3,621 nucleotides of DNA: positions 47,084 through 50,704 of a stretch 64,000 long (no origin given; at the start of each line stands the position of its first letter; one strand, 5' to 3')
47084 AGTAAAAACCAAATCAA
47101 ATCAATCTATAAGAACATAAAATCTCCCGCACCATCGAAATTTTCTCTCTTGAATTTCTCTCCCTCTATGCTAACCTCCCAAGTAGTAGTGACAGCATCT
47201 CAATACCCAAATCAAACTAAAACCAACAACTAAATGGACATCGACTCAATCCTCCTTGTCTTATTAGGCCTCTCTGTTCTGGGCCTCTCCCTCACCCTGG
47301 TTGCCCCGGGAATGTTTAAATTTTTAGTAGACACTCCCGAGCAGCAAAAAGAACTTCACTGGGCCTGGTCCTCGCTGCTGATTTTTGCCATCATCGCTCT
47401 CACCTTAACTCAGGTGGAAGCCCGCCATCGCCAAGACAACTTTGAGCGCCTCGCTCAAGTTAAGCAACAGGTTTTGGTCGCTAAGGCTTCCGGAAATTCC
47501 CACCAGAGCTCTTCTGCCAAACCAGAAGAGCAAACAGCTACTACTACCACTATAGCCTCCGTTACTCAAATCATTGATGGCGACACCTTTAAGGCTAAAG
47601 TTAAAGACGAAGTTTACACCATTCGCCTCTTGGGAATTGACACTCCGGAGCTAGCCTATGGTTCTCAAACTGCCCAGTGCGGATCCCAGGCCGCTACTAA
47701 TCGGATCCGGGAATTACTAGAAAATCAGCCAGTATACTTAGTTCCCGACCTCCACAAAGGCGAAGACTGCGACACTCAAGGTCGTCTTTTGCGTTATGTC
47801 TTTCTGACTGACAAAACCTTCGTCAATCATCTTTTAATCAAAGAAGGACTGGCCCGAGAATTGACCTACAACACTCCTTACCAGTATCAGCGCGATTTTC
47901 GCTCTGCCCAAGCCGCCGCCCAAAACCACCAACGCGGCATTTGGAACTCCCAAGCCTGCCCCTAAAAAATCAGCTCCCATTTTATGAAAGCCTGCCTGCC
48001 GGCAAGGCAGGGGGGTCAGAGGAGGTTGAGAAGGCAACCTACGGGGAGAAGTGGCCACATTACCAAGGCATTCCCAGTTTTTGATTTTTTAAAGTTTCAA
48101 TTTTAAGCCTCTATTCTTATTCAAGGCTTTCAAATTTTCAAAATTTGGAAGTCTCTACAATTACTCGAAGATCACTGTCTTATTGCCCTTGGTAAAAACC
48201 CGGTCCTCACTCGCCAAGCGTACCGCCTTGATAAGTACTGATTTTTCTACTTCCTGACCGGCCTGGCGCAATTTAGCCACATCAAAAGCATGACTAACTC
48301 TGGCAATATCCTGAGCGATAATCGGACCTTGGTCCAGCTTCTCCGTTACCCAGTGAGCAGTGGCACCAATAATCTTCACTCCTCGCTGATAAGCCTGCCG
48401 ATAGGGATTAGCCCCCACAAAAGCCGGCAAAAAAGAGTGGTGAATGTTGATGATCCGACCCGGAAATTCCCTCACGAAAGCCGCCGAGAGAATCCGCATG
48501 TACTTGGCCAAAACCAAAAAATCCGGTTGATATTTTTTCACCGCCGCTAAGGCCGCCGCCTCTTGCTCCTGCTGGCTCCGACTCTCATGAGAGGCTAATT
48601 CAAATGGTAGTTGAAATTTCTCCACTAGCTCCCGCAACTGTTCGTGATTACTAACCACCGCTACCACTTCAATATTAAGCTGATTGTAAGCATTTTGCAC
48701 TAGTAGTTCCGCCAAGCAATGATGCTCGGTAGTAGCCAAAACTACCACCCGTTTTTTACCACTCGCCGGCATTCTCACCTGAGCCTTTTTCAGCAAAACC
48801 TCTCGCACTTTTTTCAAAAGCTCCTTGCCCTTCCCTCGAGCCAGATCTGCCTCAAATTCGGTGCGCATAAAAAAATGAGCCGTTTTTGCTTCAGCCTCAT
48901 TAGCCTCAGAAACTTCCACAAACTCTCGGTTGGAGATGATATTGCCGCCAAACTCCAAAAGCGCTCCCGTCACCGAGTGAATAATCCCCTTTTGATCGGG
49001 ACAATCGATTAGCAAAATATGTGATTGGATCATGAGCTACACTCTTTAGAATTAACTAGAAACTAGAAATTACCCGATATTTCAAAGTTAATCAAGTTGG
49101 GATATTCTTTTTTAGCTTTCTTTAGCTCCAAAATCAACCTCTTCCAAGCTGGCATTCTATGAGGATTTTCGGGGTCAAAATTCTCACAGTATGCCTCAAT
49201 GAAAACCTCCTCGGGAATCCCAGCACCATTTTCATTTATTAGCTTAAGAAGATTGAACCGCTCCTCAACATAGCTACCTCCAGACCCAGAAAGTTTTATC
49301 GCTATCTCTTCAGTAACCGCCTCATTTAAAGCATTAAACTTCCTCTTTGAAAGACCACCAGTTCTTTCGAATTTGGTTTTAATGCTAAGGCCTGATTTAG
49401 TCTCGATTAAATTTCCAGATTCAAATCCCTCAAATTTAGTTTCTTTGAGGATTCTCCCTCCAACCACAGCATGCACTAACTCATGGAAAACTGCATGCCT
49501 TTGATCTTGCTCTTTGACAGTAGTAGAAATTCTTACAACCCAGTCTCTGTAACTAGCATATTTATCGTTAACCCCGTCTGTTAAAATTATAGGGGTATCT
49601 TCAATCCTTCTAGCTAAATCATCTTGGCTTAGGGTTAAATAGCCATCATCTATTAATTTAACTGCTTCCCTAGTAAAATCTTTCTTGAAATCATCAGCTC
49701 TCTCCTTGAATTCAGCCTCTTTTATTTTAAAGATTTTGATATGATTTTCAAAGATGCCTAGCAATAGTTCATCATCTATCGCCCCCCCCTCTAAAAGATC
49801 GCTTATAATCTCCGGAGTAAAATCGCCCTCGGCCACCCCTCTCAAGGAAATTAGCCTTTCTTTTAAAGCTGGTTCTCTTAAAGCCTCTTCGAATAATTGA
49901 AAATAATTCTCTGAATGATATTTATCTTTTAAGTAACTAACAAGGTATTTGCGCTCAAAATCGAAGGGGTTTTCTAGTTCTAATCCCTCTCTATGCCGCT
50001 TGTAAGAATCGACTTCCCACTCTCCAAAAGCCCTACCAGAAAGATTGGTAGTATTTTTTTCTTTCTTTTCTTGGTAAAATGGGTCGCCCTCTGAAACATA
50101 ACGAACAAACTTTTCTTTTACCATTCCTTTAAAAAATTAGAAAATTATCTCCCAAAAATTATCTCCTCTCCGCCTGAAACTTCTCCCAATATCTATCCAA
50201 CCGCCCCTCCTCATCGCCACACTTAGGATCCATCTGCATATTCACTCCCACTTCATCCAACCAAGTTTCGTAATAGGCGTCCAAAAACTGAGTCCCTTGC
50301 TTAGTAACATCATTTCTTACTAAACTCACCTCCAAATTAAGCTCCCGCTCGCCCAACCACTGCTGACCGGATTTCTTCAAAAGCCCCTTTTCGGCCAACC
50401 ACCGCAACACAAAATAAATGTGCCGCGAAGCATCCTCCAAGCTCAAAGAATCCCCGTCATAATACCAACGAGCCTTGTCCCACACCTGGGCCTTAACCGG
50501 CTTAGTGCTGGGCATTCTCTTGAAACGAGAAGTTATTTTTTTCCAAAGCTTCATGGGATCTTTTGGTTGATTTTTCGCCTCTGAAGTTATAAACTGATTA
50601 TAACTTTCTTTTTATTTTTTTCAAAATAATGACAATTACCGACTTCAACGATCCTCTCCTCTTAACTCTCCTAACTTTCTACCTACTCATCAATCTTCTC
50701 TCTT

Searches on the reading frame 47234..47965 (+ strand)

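Call 10: search_protein_families(library=pfam, proteins=[window:47234-47965:+], max_evalue=0.00001)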
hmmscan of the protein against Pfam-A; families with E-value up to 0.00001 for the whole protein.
window:47234-47965:+ (243 aa): 1 family
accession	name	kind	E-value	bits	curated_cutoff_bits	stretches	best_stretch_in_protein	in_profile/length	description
PF00565.23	SNase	-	2.2e-18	67.1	21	1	129-238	1-106/107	Staphylococcal nuclease homologue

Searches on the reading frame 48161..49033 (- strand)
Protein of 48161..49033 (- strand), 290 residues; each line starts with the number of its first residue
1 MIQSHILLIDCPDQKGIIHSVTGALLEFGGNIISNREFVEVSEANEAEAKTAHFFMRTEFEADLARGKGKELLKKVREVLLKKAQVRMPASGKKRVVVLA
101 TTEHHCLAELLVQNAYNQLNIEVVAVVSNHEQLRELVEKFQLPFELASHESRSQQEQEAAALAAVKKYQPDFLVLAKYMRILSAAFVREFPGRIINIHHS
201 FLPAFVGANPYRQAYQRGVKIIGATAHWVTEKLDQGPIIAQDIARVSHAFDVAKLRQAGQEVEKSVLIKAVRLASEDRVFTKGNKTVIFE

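Call 11: search_protein_families(library=pfam, proteins=[window:48161-49033:-], max_evalue=0.00001)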
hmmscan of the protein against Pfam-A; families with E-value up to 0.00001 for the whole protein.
window:48161-49033:- (290 aa): 2 families
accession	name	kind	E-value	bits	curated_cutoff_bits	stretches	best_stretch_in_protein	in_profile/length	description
PF00551.24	Formyl_trans_N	-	4.6e-49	167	26.1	1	94-271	1-181/181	Formyl transferase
PF01842.31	ACT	-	1.7e-06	28.1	27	1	5-50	1-40/66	ACT domain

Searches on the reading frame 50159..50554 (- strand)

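Call 11: search_protein_families(library=pfam, proteins=[window:50159-50554:-], max_evalue=0.00001)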
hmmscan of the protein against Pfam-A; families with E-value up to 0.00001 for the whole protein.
window:50159-50554:- (131 aa): 1 family
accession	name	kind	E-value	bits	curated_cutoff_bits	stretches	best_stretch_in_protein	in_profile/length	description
PF25191.1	DUF7832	-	2.1e-06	28.3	27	0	25-95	2-90/115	Domain of unknown function (DUF7832)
